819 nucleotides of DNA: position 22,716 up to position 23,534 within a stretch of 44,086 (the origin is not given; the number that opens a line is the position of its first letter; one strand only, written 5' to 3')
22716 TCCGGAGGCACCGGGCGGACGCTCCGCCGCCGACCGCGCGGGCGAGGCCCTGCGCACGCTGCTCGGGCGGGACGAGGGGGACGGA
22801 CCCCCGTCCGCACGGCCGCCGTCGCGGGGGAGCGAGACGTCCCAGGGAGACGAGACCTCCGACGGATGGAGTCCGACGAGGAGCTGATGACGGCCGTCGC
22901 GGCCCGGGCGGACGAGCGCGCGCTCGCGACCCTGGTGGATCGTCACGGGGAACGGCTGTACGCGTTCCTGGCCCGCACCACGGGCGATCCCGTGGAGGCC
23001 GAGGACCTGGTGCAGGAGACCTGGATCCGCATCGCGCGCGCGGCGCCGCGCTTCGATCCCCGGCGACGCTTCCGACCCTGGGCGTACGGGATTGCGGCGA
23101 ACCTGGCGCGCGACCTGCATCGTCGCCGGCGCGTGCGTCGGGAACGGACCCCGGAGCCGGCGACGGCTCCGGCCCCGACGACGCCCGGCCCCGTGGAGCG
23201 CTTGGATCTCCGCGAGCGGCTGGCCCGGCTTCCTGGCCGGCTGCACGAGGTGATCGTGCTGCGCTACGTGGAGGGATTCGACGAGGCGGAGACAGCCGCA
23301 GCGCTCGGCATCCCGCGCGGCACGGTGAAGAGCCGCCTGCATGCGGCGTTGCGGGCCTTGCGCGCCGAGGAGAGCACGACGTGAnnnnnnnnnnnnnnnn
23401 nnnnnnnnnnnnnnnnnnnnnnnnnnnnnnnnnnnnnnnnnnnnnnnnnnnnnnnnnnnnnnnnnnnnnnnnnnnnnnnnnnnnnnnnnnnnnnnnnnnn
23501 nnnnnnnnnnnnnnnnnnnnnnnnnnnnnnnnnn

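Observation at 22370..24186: ECF sigma / ZAS anti-sigma pair sandwiched between two paralogous zinc-ribbon-PspC proteins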

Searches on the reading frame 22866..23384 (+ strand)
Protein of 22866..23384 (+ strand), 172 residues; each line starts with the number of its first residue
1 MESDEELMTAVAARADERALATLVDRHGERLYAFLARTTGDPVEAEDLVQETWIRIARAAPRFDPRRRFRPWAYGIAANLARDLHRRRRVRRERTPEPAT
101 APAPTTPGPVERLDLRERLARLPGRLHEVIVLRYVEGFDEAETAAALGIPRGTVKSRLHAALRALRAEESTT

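Call 6: search_protein_families(library=pfam, proteins=[window:22866-23384:+], max_evalue=0.1)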
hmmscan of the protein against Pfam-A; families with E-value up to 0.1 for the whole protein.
window:22866-23384:+ (172 aa): 6 families
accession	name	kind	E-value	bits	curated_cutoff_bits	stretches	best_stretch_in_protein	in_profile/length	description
PF04542.20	Sigma70_r2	-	3.7e-20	71.9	24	1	23-89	1-69/71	Sigma-70 region 2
PF08281.18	Sigma70_r4_2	-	1.4e-15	57.1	25.7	1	113-165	2-54/54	Sigma-70, region 4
PF04545.22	Sigma70_r4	-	2.7e-13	49.6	24.1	1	119-167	2-50/50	Sigma-70, region 4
PF07638.17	Sigma70_ECF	-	4.1e-06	27.2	21.1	1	45-168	49-182/185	ECF sigma factor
PF13384.12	HTH_23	-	0.0025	18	24.6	1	130-159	10-39/50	Homeodomain-like domain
PF22233.2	PhyR_sigma-like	-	0.0029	17.8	27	1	131-163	13-45/50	Response regulator PhyR, sigma-like domain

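Call 7: search_protein_families(library=ncbifam, proteins=[window:22866-23384:+], max_evalue=0.1)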
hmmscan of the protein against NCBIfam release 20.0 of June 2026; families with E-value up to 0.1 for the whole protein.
window:22866-23384:+ (172 aa): 105 families (the best 25 are shown)
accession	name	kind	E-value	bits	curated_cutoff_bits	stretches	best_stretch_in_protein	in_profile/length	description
NF007227.0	PRK09645.1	subfamily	6.7e-33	114.1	202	1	10-167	5-168/177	sigma-70 family RNA polymerase sigma factor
NF009166.1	PRK12513.1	equivalog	2.7e-32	112.1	206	1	2-168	7-185/193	RNA polymerase sigma factor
TIGR02983.1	SigE-fam_strep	subfamily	5.9e-31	107.5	141.55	1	16-170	4-159/162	SigE family RNA polymerase sigma factor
NF004113.0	PRK05602.1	equivalog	1.3e-28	100.1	208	1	2-168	30-200/211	RNA polymerase sigma factor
TIGR02937.1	sigma70-ECF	superfamily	4.1e-28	98.1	42.9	1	19-166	2-162/165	sigma-70 family RNA polymerase sigma factor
NF007216.0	PRK09638.1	equivalog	1.9e-25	89.7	194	1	2-168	2-173/180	RNA polymerase sigma factor SigY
NF007223.0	PRK09641.1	equivalog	5.7e-23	81.7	209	2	12-89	12-89/187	RNA polymerase sigma factor SigW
NF009171.0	PRK12518.1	equivalog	1.4e-21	77.2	208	1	3-166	13-181/191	RNA polymerase sigma factor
NF008888.0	PRK11922.1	equivalog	2.2e-21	76.5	204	1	2-167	15-194/231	RNA polymerase sigma factor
TIGR02948.1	SigW_bacill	equivalog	5e-21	75.6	243.1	2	14-89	14-89/187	RNA polymerase sigma factor SigW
NF007225.0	PRK09643.1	equivalog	6.2e-21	75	190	1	2-160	12-173/204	RNA polymerase sigma factor SigM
NF009195.0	PRK12543.1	subfamily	8.6e-21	74.3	197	1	13-170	15-179/192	RNA polymerase sigma factor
NF006089.0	PRK08241.1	subfamily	4.8e-20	71.9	240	2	6-104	10-106/343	RNA polymerase subunit sigma-70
NF007229.0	PRK09647.1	equivalog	7.2e-20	71.3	265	1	14-168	40-201/220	RNA polymerase sigma factor SigE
NF010500.0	PRK13919.1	subfamily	8.5e-19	68.4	226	1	3-166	9-180/186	putative RNA polymerase sigma E protein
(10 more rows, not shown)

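Call 33: search_solved_structures(query=window:22866-23384:+, max_evalue=0.00001)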
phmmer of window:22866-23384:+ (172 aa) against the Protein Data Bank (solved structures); distinct sequences matched with E-value up to 0.00001: 23.
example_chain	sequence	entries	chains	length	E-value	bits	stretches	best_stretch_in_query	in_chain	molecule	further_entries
9m9d_F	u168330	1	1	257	5.4e-22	81.6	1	15-166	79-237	ECF RNA polymerase sigma factor SigE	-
9m9e_F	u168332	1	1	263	5.7e-22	81.5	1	15-166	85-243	ECF RNA polymerase sigma factor SigE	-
9m98_F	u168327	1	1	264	5.8e-22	81.5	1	15-166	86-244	ECF RNA polymerase sigma factor SigE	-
6dv9_F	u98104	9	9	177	9.7e-21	77.5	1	12-167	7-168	ECF RNA polymerase sigma factor SigL | RNA polymerase sigma factor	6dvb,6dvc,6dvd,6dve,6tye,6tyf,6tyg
4cxf_A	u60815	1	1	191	2.8e-19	72.8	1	4-165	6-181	RNA POLYMERASE SIGMA FACTOR CNRH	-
5wuq_A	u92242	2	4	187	5e-19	71.9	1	13-89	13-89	ECF RNA polymerase sigma factor SigW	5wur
6jcy_F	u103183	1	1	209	1.3e-14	57.6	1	13-167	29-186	ECF RNA polymerase sigma factor SigH,ECF RNA polymerase sigma factor SigE,ECF RNA polymera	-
6in7_B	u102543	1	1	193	6e-13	52.2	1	2-165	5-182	RNA polymerase sigma-H factor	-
8z6g_B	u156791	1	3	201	7.1e-13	51.9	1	2-165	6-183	RNA polymerase sigma factor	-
7qh5_A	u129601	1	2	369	2.1e-12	50.4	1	15-93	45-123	RNA polymerase sigma factor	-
2q1z_A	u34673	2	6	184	3.4e-11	46.5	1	7-167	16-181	RpoE, ECF SigE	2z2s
5zx2_F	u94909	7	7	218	1e-10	44.9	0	13-91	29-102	ECF RNA polymerase sigma factor SigH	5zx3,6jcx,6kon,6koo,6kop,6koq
6dxo_A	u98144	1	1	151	1.1e-10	44.8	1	15-165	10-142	RNA polymerase ECF-subfamily sigma factor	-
1or7_A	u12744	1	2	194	1.4e-09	41.2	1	8-165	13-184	RNA polymerase sigma-E factor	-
9isn_F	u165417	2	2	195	1.4e-09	41.2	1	34-167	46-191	ECF sigma factor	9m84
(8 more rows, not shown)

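Call 52: find_related_loci(query=A4, collection=metagenome_contigs, flank=2500)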
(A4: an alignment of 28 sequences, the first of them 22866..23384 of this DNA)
Query A4 (172 aa) in metagenome_contigs; peptide patterns used: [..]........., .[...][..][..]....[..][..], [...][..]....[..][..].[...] (x = any residue, [..] = any of these).
600 stretches matched a pattern (row limit reached: there are more); 567 encode a relative of the query (tblastn E <= 1e-3); the best 80 are kept; 80 distinct loci.
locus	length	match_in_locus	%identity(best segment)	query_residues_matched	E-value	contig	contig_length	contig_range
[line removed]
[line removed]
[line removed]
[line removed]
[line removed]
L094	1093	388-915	42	3-162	3e-34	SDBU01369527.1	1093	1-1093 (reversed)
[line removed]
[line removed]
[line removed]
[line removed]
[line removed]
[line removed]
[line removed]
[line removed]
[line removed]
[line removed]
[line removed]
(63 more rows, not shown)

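Call 57: search_protein_families(library=pfam, proteins=[L104:3004-3684:+, L107:1586-2458:+, L104:2504-3007:+, L107:1068-1589:+], max_evalue=0.1)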
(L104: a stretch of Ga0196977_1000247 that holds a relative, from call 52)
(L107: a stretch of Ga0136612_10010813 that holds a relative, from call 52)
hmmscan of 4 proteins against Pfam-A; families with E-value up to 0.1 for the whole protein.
L104:3004-3684:+ (226 aa): 1 family
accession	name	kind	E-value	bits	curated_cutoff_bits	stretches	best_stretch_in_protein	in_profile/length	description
PF04024.17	PspC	-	3.1e-13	49.7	25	1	145-196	5-56/58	PspC domain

L107:1586-2458:+ (290 aa): 1 family
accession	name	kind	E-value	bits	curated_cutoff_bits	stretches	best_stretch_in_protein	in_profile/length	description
PF04024.17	PspC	-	2.5e-09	37.2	25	1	217-262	10-55/58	PspC domain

L104:2504-3007:+ (167 aa): 11 families
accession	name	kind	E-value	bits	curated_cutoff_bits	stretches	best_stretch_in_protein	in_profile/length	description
PF08281.18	Sigma70_r4_2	-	4.8e-19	68.2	25.7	1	106-158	2-54/54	Sigma-70, region 4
PF04542.20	Sigma70_r2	-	3.7e-18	65.5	24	1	12-77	1-68/71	Sigma-70 region 2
PF04545.22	Sigma70_r4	-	9.2e-13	47.9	24.1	1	113-159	3-49/50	Sigma-70, region 4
PF07638.17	Sigma70_ECF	-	4.4e-05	23.9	21.1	1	82-153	102-174/185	ECF sigma factor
PF13542.12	HTH_Tnp_ISL3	-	0.00015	21.6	27.4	1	114-153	11-49/51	Helix-turn-helix domain of transposase family ISL3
PF13384.12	HTH_23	-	0.0031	17.7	24.6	1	118-152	7-39/50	Homeodomain-like domain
PF13412.12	HTH_24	-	0.013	15.5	21.9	1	131-151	18-38/48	Winged helix-turn-helix DNA-binding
PF02758.22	PYRIN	-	0.014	15.9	22.9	1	92-138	30-76/76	PAAD/DAPIN/Pyrin domain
PF21531.3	Rv2175c_wHTH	-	0.037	14.4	27.1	0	121-152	6-37/57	DNA-binding protein Rv2175c, wHTH domain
PF02650.20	HTH_WhiA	-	0.071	14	27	0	104-160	25-82/84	WhiA C-terminal HTH domain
PF02001.22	DUF134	-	0.078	14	27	0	120-162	40-82/98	Protein of unknown function DUF134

L107:1068-1589:+ (173 aa): 5 families
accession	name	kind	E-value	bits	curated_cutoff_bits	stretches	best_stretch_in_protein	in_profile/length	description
PF04542.20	Sigma70_r2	-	4.6e-19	68.4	24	1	15-76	1-64/71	Sigma-70 region 2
PF08281.18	Sigma70_r4_2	-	4.7e-13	49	25.7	1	111-163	2-54/54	Sigma-70, region 4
PF04545.22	Sigma70_r4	-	1.6e-09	37.6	24.1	1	117-163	2-48/50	Sigma-70, region 4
PF22029.2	PhyR_sigma2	-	5.6e-05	23.5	27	1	28-68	13-53/55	Sigma2 domain of PhyR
PF07638.17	Sigma70_ECF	-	0.011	16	21.1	0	115-159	132-175/185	ECF sigma factor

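Call 58: find_homologous_proteins(query=L104:3004-3684:+)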
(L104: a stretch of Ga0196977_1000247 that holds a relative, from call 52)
Query L104:3004-3684:+ (226 aa): 160 proteins with E <= 0.001 among 6272 candidates; the best 120 are listed.
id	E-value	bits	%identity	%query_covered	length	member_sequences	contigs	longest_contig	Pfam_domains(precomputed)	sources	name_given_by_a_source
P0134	1.3e-142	491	100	100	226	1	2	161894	PF04024.18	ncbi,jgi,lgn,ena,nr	ncbi:MAG TPA: PspC domain-containing protein [Thermoanaerobaculia bacterium]|nr:PspC domain-containi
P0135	2.9e-127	440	88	100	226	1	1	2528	PF04024.18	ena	-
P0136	2.9e-127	440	88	100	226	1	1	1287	PF04024.18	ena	-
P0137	2.7e-121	421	84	100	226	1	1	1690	PF04024.18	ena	-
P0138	5.8e-118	410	81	100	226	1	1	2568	PF04024.18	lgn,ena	-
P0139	8.7e-109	380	75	100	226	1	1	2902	PF04024.18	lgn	-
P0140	1.9e-107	376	73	100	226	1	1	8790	PF04024.18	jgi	jgi:phage shock protein PspC (stress-responsive transcriptional regulator)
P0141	1.1e-102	360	72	100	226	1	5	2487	PF04024.18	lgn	-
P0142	1.2e-101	357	71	100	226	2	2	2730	PF04024.18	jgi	jgi:phage shock protein PspC (stress-responsive transcriptional regulator)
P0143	6.4e-101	354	71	99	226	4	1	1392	PF04024.18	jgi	jgi:phage shock protein C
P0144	2.8e-99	349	68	100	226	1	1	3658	PF04024.18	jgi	jgi:phage shock protein PspC (stress-responsive transcriptional regulator)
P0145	1.2e-98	347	69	99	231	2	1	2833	PF04024.18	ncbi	-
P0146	2.0e-98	346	68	100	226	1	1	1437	PF04024.18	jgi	jgi:phage shock protein PspC (stress-responsive transcriptional regulator)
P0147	6.8e-98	344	69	100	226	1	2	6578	PF04024.18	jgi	jgi:phage shock protein PspC (stress-responsive transcriptional regulator)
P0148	8.0e-97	341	67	100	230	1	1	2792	PF04024.18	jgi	-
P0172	2.2e-69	251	55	97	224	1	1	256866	PF04024.18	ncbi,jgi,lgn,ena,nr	ncbi:MAG TPA: PspC domain-containing protein [Thermoanaerobaculia bacterium]|nr:PspC domain-containi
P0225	5.3e-52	194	46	99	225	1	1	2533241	PF04024.18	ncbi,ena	-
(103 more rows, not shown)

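Call 59: find_encoding_contigs(protein=P0225, flank=3000, max_places=2)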
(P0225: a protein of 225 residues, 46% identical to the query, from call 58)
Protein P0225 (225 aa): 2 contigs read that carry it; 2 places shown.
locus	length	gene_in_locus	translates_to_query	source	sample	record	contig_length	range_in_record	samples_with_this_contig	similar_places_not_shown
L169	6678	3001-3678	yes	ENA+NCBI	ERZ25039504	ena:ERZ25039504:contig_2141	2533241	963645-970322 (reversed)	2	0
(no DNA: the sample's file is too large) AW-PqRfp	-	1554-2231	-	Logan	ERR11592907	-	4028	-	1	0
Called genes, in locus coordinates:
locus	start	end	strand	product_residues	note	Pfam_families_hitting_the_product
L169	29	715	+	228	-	PF07355:GRDB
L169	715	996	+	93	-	-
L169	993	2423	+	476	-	PF01425:Amidase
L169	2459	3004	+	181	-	PF04542:Sigma70_r2, PF08281:Sigma70_r4_2, PF04545:Sigma70_r4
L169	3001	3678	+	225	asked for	PF04024:PspC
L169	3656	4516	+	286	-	PF00248:Aldo_ket_red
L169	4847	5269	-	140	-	-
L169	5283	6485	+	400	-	PF02784:Orn_Arg_deC_N, PF17810:Arg_decarb_HB, PF17944:Arg_decarbox_C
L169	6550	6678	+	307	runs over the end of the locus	PF13620:CarboxypepD_reg (weak), PF13715:CarbopepD_reg_2 (faint), PF13174:TPR_6 (faint), PF13424:TPR_12 (faint), PF13432:TPR_16 (faint), PF14559:TPR_19 (weak), PF13371:TPR_9 (weak), PF14559:TPR_19 (weak), +7 more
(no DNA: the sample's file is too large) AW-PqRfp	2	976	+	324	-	?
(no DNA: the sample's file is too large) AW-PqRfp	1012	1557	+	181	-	PF04542:Sigma70_r2, PF08281:Sigma70_r4_2, PF04545:Sigma70_r4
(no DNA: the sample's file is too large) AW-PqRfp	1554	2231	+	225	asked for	PF04024:PspC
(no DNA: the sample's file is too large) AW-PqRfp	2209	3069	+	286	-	PF00248:Aldo_ket_red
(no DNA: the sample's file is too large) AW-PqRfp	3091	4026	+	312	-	?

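Call 60: find_encoding_contigs(protein=P0172, flank=3000, max_places=2)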
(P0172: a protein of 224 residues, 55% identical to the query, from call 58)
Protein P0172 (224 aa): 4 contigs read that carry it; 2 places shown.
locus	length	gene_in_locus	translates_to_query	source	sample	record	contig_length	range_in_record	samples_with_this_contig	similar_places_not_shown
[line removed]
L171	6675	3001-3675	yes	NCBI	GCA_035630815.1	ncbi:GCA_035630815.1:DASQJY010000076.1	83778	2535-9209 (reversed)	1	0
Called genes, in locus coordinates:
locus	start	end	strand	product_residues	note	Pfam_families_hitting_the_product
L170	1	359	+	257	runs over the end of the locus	-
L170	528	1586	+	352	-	PF12006:DUF3500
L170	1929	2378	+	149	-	PF07609:DUF1572 (faint)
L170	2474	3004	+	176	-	PF07638:Sigma70_ECF (weak), PF04542:Sigma70_r2, PF08281:Sigma70_r4_2, PF04545:Sigma70_r4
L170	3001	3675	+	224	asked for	PF04024:PspC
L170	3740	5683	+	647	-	PF02784:Orn_Arg_deC_N, PF17810:Arg_decarb_HB, PF17944:Arg_decarbox_C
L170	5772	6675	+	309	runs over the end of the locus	PF13428:TPR_14 (faint), PF13620:CarboxypepD_reg, PF13715:CarbopepD_reg_2 (weak), PF13181:TPR_8 (faint), PF13432:TPR_16 (weak), PF13432:TPR_16 (weak), PF13371:TPR_9, PF07719:TPR_2 (weak), +8 more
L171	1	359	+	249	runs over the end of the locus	-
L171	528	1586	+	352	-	PF12006:DUF3500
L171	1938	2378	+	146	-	PF07609:DUF1572 (faint)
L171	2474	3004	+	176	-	PF07638:Sigma70_ECF (weak), PF04542:Sigma70_r2, PF08281:Sigma70_r4_2, PF04545:Sigma70_r4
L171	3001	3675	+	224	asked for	PF04024:PspC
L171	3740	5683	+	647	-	PF02784:Orn_Arg_deC_N, PF17810:Arg_decarb_HB, PF17944:Arg_decarbox_C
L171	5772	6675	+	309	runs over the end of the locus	PF13428:TPR_14 (faint), PF13620:CarboxypepD_reg, PF13715:CarbopepD_reg_2 (weak), PF13181:TPR_8 (faint), PF13432:TPR_16 (weak), PF13432:TPR_16 (weak), PF13371:TPR_9, PF07719:TPR_2 (weak), +8 more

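Call 95: predict_structure(alignment_id=A6)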
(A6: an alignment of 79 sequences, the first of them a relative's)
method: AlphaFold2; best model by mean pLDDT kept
length: 226 residues; sequences in the alignment: 79
mean_pLDDT: 71.0   pTM: 0.39
mean pLDDT of the five models: 71.0, 70.9, 70.7, 70.6, 70.5
residues with pLDDT >= 90: 1; 70-90: 138; 50-70: 72; < 50: 15
segments of 3 or more residues with pLDDT < 50: 51-59, 135-140
pLDDT, mean of each block of 10 residues (from residue 1): 82 79 84 86 66 48 60 65 74 69 66 74 71 52 63 69 78 80 75 74 77 79 57
secondary structure, 60 per line:
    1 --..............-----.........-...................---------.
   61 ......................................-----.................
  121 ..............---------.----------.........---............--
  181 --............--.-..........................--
elements in order: H3-16 H22-30 H32-50 H60-98 H104-134 H155-163 H167-178 H183-194 H199-224
